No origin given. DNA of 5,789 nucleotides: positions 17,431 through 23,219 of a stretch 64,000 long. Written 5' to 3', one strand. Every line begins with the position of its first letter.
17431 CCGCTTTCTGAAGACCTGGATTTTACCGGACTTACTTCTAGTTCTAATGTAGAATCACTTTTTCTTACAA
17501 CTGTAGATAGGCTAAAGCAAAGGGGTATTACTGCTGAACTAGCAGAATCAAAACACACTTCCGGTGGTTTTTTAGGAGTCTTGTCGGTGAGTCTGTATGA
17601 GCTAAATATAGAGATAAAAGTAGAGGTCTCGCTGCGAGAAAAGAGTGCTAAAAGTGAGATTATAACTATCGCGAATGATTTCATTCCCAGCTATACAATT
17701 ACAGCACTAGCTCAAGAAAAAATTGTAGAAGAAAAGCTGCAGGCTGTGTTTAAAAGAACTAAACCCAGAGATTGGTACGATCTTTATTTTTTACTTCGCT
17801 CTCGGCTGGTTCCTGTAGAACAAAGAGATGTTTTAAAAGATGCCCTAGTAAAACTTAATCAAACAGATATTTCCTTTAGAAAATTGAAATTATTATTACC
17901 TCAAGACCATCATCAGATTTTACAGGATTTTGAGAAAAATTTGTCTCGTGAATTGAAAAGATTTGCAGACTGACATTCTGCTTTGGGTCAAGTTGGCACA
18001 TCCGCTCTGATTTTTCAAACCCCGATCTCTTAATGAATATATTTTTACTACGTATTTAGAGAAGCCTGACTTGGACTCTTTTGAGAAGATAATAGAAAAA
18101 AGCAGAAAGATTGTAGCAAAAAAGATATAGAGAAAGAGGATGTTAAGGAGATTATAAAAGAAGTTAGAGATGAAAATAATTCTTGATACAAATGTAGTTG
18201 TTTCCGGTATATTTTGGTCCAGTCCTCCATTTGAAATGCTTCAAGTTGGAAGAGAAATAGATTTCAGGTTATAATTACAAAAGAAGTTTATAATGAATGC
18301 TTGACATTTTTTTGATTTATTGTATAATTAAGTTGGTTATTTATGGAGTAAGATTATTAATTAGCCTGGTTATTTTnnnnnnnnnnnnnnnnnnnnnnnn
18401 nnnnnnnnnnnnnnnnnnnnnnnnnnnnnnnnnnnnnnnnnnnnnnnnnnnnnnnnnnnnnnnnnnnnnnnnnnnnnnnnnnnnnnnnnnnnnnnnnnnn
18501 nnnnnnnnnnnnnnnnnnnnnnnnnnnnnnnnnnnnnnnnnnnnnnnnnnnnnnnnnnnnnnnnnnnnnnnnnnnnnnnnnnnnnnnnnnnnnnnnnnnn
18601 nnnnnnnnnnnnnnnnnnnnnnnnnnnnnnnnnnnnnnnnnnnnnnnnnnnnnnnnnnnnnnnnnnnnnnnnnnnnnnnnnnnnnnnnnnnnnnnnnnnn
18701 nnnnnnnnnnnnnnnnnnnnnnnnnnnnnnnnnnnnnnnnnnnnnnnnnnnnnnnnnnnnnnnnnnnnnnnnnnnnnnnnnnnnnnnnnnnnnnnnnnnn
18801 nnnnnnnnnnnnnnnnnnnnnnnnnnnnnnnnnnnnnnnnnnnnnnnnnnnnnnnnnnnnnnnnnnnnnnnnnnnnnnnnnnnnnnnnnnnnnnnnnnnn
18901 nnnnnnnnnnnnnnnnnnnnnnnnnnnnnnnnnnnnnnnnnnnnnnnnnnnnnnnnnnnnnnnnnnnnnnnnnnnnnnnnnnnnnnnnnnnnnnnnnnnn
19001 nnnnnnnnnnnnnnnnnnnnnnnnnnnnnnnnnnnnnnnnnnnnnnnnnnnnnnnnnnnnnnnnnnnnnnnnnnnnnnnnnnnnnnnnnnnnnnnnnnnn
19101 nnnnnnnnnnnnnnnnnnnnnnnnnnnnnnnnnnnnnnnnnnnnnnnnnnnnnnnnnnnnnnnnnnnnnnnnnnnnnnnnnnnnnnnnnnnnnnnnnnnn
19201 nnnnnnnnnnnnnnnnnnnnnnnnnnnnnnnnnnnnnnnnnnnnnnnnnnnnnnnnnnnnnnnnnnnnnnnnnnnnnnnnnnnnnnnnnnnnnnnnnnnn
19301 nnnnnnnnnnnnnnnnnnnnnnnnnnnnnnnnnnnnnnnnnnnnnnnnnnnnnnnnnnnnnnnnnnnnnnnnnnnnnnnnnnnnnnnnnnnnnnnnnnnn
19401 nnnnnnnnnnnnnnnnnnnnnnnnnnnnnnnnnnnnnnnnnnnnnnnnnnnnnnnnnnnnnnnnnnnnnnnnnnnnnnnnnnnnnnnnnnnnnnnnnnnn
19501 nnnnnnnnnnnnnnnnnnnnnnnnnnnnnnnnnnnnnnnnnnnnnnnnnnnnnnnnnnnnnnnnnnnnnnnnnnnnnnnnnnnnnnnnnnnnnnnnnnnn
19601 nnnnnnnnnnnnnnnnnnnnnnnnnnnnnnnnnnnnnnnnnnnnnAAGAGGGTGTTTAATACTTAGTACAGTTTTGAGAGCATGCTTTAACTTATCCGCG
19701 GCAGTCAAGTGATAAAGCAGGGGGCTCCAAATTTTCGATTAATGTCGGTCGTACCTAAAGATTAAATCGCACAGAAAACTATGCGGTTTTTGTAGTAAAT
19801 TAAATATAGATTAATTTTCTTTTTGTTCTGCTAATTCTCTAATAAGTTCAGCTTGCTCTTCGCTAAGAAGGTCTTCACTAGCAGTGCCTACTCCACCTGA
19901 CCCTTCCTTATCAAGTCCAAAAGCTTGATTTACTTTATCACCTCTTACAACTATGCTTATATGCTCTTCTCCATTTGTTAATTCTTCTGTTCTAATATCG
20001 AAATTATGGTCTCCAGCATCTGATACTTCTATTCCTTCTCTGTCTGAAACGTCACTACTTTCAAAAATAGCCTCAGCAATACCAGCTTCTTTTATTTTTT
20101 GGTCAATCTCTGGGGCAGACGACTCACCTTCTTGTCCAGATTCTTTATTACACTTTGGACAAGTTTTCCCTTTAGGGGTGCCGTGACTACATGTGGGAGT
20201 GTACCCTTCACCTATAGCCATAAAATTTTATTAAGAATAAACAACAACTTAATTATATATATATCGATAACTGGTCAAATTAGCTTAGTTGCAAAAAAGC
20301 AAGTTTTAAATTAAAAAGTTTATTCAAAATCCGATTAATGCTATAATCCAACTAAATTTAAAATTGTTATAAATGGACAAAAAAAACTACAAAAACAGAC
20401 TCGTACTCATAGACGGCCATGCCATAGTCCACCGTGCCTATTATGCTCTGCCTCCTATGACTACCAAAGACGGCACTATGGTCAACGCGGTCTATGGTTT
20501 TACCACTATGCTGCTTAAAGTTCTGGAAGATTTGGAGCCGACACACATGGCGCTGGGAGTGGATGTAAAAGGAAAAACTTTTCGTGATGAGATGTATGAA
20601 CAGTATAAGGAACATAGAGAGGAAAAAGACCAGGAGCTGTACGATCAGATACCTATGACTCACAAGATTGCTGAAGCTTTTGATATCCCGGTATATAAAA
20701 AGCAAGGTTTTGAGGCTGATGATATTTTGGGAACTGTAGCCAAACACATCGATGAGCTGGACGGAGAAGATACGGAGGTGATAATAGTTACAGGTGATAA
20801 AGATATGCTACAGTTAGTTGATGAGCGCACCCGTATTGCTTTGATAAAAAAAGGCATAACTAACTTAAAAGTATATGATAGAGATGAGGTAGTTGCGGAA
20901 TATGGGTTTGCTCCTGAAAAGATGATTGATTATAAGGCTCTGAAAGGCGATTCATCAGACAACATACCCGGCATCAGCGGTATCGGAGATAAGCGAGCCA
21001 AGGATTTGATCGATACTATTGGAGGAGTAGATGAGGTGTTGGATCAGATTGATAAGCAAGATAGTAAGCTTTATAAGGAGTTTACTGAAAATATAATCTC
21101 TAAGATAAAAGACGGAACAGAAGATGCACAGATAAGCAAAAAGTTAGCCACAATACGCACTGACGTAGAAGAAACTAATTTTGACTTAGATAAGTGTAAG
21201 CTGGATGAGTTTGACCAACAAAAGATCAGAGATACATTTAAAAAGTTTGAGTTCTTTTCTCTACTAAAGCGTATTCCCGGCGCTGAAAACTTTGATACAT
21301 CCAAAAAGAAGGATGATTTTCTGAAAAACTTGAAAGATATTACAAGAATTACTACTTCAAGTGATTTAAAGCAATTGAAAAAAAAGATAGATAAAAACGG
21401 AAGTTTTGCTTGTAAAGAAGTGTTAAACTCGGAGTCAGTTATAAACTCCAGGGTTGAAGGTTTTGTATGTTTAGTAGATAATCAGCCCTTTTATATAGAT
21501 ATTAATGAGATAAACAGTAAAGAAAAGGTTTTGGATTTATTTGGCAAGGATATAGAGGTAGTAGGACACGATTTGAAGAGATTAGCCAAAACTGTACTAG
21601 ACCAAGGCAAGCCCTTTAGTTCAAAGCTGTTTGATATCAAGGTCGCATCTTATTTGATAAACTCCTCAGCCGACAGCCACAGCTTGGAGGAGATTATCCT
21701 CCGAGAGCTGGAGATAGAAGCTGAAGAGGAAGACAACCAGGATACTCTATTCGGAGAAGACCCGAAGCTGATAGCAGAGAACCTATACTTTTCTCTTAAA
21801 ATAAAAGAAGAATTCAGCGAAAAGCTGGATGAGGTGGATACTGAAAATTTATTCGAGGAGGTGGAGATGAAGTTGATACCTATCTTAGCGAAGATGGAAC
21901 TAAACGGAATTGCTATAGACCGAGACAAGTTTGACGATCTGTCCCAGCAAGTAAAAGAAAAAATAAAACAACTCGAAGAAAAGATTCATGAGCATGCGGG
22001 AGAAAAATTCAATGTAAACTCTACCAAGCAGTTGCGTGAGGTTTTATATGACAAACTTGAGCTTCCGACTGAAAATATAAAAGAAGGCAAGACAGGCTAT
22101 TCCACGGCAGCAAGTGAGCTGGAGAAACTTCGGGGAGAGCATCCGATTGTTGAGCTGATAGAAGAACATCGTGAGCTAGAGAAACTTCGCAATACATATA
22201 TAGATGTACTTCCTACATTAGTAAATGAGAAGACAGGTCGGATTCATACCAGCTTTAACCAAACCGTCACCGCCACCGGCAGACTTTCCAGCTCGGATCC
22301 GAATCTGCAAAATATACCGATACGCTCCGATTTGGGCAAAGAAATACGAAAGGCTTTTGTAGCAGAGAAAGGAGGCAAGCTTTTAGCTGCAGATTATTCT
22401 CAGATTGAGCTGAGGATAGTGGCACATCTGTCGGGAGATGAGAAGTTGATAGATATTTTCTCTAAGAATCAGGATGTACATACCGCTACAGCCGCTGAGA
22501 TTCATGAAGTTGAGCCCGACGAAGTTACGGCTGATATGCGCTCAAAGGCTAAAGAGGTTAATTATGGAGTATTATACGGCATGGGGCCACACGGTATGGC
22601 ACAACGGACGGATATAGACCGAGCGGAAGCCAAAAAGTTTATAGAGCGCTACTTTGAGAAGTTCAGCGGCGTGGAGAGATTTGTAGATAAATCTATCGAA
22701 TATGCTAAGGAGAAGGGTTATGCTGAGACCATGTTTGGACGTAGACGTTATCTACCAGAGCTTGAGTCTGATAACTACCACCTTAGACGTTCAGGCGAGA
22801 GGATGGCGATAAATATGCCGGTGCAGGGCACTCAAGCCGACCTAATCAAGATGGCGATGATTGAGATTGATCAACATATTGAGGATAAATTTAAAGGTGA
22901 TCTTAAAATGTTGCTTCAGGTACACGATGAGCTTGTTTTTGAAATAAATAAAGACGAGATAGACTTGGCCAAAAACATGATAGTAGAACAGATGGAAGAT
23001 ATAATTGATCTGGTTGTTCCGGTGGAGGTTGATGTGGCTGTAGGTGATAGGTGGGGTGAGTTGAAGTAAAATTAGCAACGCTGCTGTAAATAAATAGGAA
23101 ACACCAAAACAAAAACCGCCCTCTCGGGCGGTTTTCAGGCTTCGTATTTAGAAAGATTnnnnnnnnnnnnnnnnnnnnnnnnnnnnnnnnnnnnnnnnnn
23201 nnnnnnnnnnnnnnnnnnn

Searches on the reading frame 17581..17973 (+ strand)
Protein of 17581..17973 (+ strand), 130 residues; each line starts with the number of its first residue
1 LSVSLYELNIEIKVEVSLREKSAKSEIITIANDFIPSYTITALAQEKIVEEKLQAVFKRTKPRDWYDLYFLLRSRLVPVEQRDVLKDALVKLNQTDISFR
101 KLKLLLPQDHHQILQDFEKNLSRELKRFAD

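Call 32: search_protein_families(library=pfam, proteins=[window:17581-17973:+], max_evalue=0.00001)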
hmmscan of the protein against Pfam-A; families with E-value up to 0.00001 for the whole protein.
window:17581-17973:+ (130 aa): 1 family
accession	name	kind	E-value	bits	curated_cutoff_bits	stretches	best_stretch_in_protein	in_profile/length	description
PF08843.17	AbiEii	-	3.2e-13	50.6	22.5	1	8-114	98-212/238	Nucleotidyl transferase AbiEii toxin, Type IV TA system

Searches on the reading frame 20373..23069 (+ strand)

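Call 32: search_protein_families(library=pfam, proteins=[window:20373-23069:+], max_evalue=0.00001)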
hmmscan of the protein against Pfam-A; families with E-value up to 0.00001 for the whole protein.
window:20373-23069:+ (898 aa): 3 families
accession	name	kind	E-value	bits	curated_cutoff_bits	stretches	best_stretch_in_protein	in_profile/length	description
PF00476.26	DNA_pol_A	-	3.8e-158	526.8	34.3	1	518-896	2-381/381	DNA polymerase family A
PF02739.22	5_3_exonuc_N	-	1.8e-54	184.3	34.3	1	9-178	1-164/164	5'-3' exonuclease, N-terminal resolvase-like domain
PF01367.25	5_3_exonuc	-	2.7e-25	89.1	40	1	180-282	2-96/97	5'-3' exonuclease, C-terminal SAM fold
